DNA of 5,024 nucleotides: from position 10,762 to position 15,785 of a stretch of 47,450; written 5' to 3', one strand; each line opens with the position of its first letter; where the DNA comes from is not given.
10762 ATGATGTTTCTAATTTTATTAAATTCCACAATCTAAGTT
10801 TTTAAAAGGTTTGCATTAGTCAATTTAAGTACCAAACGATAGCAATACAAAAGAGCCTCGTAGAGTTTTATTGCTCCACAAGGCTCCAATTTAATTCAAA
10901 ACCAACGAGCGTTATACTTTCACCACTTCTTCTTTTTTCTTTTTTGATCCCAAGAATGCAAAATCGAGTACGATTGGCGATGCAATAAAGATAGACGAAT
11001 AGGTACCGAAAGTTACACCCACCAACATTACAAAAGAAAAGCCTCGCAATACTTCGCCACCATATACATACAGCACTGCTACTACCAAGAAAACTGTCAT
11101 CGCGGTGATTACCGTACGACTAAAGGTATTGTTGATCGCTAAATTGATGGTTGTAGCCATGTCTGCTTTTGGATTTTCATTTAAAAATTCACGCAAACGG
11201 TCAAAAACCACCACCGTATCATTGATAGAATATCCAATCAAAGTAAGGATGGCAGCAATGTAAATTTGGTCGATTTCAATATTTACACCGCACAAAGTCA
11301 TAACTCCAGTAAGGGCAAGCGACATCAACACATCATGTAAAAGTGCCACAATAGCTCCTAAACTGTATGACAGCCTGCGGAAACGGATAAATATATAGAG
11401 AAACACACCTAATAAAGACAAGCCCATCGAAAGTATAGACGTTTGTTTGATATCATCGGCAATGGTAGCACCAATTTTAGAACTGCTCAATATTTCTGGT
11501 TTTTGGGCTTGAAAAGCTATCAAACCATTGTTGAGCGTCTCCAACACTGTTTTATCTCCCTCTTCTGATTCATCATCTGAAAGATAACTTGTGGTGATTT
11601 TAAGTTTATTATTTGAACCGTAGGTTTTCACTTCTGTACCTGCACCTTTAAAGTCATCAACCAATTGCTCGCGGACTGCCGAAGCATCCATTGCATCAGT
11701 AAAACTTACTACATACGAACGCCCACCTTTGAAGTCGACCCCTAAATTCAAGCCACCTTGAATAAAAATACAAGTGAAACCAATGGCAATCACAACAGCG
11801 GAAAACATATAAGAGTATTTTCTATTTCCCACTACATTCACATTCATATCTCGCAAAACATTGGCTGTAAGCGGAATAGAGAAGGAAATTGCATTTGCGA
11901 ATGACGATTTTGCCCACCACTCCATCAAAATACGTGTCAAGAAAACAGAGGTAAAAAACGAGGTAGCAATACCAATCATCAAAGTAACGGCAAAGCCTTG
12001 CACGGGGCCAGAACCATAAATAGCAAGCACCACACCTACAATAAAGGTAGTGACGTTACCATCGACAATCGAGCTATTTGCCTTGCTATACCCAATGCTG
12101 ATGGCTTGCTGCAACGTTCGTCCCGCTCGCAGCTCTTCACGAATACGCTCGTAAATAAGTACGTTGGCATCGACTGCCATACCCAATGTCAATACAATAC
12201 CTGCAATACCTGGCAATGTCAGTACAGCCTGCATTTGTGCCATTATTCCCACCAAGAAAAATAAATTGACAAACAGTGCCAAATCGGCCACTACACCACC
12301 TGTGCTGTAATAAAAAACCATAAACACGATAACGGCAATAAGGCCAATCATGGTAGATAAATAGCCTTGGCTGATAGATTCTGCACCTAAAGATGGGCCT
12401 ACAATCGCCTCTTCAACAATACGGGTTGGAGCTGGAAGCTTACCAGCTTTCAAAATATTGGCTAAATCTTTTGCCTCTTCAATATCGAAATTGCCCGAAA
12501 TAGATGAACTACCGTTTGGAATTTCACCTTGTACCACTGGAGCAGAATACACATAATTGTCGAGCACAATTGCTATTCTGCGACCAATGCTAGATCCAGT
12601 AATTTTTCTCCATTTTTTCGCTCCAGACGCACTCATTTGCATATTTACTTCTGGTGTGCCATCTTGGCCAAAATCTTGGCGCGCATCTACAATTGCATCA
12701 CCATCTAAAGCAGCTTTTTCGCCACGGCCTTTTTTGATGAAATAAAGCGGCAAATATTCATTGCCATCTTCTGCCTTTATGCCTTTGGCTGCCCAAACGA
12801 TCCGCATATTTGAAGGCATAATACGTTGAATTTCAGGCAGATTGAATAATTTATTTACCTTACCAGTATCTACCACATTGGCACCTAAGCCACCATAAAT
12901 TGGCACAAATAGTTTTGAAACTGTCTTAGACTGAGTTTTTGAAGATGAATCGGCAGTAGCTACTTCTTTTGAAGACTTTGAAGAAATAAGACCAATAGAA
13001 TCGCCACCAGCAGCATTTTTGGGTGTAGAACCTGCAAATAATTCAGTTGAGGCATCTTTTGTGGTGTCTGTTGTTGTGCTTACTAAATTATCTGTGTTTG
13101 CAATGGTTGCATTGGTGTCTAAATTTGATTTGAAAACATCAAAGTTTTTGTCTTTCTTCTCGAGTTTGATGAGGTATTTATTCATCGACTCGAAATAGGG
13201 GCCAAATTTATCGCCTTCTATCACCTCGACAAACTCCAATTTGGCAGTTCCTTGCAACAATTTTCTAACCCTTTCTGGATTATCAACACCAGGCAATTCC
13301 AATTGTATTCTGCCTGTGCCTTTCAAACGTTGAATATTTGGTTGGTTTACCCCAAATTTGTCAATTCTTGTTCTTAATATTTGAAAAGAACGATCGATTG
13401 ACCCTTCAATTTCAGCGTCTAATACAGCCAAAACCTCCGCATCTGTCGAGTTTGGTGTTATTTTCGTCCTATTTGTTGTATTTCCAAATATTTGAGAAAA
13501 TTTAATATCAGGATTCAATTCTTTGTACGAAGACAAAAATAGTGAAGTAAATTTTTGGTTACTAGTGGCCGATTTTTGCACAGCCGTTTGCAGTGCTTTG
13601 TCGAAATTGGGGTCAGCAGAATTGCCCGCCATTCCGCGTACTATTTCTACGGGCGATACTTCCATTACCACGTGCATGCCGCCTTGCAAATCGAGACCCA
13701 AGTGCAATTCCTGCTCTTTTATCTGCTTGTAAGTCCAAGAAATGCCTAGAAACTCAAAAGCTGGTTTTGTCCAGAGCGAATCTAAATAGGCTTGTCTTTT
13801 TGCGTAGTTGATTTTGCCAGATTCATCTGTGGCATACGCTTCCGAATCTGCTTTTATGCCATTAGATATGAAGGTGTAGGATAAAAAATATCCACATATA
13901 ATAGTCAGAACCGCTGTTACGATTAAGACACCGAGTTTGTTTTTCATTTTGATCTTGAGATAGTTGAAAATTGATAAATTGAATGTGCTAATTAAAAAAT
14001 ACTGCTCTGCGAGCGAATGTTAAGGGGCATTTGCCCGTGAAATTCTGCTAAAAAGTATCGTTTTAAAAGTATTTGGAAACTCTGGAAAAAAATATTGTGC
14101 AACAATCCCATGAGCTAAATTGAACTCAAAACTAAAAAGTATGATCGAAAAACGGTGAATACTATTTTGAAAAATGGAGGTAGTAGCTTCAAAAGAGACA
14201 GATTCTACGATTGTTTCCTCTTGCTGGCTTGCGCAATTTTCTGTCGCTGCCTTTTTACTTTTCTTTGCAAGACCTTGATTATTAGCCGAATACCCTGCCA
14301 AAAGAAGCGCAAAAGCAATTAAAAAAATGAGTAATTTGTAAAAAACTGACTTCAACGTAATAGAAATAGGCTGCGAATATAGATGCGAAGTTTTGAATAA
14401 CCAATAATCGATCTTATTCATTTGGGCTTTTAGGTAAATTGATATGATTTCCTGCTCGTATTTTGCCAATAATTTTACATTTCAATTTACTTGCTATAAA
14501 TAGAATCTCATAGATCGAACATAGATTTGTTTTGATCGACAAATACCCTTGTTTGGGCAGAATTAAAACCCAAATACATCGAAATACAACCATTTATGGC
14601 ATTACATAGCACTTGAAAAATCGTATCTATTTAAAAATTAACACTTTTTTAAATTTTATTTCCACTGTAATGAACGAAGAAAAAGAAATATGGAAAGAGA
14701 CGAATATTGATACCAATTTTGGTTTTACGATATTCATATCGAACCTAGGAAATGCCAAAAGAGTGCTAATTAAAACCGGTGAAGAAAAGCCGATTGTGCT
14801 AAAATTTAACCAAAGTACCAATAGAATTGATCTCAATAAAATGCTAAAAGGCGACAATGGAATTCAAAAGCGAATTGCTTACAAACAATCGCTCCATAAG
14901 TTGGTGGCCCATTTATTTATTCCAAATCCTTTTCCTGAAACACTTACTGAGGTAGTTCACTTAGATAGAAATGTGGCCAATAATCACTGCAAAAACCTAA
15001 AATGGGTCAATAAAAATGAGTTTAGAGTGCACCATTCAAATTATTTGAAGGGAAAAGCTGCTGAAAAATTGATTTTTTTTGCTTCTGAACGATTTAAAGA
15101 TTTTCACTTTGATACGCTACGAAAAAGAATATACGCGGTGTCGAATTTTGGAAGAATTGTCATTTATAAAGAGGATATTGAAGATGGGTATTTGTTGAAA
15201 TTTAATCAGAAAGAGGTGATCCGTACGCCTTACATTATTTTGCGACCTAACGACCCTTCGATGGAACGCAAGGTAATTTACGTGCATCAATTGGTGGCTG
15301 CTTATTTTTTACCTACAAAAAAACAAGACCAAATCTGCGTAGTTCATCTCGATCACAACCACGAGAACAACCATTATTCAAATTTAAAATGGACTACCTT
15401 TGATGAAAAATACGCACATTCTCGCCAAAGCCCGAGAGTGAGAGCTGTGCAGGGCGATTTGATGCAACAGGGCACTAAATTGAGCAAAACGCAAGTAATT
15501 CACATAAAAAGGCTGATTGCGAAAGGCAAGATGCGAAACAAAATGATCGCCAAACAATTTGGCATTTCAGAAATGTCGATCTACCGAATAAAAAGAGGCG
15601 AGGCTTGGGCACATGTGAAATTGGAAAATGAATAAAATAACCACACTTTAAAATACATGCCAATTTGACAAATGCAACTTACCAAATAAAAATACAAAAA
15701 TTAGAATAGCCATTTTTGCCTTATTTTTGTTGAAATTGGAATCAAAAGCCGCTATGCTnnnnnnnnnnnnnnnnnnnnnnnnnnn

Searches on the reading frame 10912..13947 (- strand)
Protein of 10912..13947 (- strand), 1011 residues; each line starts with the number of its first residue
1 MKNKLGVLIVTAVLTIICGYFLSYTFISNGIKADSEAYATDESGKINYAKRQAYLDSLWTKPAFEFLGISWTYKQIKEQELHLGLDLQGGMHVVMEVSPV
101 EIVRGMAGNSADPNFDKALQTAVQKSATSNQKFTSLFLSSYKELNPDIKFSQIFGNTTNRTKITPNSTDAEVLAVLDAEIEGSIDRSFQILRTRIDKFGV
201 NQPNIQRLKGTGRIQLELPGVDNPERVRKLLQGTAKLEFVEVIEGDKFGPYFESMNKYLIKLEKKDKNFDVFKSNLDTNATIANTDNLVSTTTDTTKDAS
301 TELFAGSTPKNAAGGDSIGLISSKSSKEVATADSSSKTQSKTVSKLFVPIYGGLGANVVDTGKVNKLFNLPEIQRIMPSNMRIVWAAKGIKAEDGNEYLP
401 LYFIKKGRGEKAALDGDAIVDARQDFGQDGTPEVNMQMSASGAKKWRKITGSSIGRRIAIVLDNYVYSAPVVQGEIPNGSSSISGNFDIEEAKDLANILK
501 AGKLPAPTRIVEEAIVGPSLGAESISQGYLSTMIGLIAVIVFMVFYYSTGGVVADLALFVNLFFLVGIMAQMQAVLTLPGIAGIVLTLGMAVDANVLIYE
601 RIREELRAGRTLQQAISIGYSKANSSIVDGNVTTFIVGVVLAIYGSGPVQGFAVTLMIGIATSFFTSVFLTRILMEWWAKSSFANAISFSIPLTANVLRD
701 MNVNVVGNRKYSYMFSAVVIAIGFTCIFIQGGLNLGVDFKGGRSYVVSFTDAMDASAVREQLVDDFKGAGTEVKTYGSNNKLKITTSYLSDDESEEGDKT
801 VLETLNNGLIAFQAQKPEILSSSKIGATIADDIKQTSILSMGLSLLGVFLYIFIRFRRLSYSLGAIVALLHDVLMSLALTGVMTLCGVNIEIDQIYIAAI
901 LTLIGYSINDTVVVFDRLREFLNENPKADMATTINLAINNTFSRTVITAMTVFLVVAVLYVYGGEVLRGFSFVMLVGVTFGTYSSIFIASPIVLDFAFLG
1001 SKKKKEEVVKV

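Call 67: search_protein_families(library=ncbifam, proteins=[window:10912-13947:-], max_evalue=1e-10)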
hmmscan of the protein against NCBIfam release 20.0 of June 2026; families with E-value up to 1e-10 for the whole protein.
window:10912-13947:- (1011 aa): 25 families
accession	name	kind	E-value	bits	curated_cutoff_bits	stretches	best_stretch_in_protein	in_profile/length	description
NF009585.0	PRK13024.1-5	equivalog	0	1213.5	1037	1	1-1006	1-987/993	protein translocase subunit SecDF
NF009583.0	PRK13024.1-3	subfamily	1.9e-199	664.3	721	1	75-1007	35-744/755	protein translocase subunit SecDF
NF011315.0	PRK14726.1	equivalog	1.8e-163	545.8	1249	2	411-1006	256-837/855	protein translocase subunit SecDF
TIGR01129.1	secD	equivalog_domain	5.5e-140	467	244.4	2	83-675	1-397/397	protein translocase subunit SecD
TIGR00916.1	2A0604s01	subfamily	2.7e-118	393.7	148.6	2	440-668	3-231/231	SecD/SecF family protein translocase subunit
NF009581.0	PRK13024.1-1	equivalog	4.4e-116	388.8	1058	1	467-1006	199-739/752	protein translocase subunit SecDF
TIGR00966.2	transloc_SecF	equivalog_domain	1.3e-106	356.1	160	2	704-995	2-278/279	protein translocase subunit SecF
NF009584.0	PRK13024.1-4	equivalog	9.9e-101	338.3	1171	1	467-994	197-729/759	protein translocase subunit SecDF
NF009580.0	PRK13023.1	equivalog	1.1e-99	334.7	1153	1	412-998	180-752/775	protein translocase subunit SecDF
NF009540.0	PRK12911.1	equivalog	9e-99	331.4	1878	1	451-994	835-1392/1403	bifunctional preprotein translocase subunit SecD/SecF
NF009545.0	PRK12933.1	equivalog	3.9e-89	299.8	728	2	410-678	312-593/604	protein translocase subunit SecD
NF009582.0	PRK13024.1-2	equivalog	8.5e-67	225.8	723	1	452-1006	261-834/859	protein translocase subunit SecDF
NF046001.1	SecDF_plasm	equivalog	6.3e-39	133.7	500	1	476-1002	301-852/878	protein translocase subunit SecDF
NF006218.0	PRK08343.1-4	subfamily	3e-33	115.2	383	1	413-665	117-375/392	preprotein translocase subunit SecD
NF006217.0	PRK08343.1-3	equivalog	5.3e-25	88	491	1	416-661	260-522/544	preprotein translocase subunit SecD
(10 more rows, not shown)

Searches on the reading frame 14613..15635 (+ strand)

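Call 36: search_protein_families(library=pfam, proteins=[window:14613-15635:+], max_evalue=0.0001)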
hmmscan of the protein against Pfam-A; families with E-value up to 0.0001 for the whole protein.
window:14613-15635:+ (340 aa): 2 families
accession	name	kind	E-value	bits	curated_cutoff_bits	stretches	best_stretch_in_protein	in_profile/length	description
PF13392.12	HNH_3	-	8.3e-08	32.2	24.8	0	223-262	2-40/46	HNH endonuclease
PF02796.21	HTH_7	-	1.3e-05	25.6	23.8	1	289-328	5-43/45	Helix-turn-helix domain of resolvase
